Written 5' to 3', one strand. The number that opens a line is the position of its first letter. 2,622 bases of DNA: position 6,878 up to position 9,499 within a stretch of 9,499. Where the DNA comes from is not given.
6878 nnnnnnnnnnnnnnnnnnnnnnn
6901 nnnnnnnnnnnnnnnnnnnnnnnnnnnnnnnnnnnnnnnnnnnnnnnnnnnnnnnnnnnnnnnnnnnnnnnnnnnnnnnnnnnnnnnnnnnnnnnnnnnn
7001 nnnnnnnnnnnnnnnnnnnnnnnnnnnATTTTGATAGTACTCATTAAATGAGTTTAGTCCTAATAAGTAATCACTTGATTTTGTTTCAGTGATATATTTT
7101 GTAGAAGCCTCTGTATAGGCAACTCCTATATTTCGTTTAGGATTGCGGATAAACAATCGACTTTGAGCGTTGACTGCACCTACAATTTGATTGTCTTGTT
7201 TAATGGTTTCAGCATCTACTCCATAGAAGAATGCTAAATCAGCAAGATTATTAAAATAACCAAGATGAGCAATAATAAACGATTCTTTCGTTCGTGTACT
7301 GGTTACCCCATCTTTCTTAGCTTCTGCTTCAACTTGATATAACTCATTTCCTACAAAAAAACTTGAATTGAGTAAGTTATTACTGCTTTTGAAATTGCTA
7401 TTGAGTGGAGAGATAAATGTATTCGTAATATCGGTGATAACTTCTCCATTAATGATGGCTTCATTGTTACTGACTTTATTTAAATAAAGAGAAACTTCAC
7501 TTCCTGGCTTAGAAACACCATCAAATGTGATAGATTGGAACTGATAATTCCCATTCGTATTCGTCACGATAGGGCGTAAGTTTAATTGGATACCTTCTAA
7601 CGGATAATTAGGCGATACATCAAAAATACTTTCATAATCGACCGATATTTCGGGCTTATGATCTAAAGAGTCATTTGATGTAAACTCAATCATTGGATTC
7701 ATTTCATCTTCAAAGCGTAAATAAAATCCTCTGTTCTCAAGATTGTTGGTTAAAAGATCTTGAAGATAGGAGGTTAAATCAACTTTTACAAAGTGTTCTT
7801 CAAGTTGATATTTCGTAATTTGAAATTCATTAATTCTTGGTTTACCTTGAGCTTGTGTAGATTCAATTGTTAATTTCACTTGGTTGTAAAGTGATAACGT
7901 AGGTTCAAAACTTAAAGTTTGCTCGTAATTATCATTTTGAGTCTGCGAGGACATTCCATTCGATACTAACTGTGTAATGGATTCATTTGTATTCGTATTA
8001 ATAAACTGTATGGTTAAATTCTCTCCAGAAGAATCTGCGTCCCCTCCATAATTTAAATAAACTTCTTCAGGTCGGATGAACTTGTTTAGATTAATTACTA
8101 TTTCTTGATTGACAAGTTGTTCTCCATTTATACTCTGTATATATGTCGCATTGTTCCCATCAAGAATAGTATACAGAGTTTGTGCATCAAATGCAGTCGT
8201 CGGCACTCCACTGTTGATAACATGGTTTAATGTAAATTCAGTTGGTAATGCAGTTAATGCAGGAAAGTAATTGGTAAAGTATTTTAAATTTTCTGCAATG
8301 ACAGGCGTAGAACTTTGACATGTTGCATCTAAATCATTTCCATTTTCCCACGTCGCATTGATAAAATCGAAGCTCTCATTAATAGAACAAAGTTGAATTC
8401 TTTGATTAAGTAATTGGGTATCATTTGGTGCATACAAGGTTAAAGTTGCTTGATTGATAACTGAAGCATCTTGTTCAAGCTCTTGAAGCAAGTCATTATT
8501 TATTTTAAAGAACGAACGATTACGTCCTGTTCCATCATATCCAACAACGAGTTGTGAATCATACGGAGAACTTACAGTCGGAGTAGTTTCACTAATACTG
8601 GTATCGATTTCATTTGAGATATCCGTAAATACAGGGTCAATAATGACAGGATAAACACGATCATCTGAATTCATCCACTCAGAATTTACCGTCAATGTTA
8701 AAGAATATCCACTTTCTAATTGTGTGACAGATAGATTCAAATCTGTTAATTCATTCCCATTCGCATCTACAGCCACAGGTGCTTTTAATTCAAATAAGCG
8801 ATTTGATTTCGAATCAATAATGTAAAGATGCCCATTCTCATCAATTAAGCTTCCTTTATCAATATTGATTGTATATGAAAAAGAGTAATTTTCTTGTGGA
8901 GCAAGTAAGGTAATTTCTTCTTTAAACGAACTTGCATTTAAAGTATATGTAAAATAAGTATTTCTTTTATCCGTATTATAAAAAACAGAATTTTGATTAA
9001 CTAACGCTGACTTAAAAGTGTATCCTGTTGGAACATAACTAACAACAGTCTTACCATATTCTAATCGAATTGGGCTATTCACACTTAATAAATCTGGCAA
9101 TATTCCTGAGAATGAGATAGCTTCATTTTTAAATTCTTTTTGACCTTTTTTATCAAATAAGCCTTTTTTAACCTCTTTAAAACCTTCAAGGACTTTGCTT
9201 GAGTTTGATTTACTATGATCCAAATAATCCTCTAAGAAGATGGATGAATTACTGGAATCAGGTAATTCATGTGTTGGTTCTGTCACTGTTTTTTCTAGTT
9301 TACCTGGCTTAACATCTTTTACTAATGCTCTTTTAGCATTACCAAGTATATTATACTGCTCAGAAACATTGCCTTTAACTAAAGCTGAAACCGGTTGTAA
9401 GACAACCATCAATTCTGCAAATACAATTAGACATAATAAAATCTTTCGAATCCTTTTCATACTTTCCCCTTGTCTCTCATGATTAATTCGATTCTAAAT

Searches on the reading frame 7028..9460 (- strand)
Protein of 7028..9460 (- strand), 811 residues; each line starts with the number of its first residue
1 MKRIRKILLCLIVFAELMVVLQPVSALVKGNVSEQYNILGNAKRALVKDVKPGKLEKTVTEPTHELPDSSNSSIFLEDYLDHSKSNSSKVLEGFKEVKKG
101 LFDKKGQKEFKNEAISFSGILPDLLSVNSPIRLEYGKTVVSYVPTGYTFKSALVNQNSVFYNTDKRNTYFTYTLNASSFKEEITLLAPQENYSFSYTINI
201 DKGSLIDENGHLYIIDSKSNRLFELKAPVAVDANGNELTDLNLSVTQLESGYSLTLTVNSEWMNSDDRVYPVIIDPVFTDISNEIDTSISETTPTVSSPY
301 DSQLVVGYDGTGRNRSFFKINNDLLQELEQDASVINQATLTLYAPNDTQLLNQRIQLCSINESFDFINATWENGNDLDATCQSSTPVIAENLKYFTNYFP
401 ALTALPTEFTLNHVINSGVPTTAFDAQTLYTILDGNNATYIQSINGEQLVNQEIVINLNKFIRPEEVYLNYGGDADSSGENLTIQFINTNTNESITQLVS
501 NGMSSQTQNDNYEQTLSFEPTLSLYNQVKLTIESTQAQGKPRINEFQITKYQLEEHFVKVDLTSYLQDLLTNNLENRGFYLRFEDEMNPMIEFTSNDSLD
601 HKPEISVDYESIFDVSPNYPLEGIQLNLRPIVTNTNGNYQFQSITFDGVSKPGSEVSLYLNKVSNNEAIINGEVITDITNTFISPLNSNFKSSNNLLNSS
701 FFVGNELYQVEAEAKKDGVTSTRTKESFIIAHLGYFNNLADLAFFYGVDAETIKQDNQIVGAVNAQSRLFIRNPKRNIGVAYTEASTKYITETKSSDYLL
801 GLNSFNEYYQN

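Call 33: search_protein_families(library=pfam, proteins=[window:7028-9460:-], max_evalue=1)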
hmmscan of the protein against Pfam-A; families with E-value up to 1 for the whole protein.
window:7028-9460:- (811 aa): 2 families
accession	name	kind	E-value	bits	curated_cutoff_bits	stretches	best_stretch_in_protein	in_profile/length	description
PF06848.17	Disaggr_repeat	-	0.005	17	33.9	1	552-602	121-172/179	Disaggregatase related repeat domain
PF24125.1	Cds6_C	-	0.28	11.9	27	0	71-117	17-63/111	Cds6 C-terminal NTF2-like domain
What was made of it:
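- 7031..9382 (-): N-terminal ~780-aa region of unassigned function, with a conserved Cys pair (C358/C381). Only a sub-threshold Disaggr_repeat hit (E 0.005, call 33).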

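Call 77: search_solved_structures(query=window:7031-9382:-, max_evalue=1)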
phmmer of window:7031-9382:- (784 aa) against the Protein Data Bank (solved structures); distinct sequences matched with E-value up to 1: 3.
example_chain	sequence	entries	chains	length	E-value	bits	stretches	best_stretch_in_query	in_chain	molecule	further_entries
8fj5_A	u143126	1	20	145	0.19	13.5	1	155-244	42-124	Pilin_N domain-containing protein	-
3ifq_C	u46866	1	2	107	0.28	13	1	254-311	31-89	E-cadherin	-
1i7w_B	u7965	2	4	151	0.43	12.4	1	254-311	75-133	EPITHELIAL-CADHERIN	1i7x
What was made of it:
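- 7031..9382 (-): No PDB sequence match (call 77).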
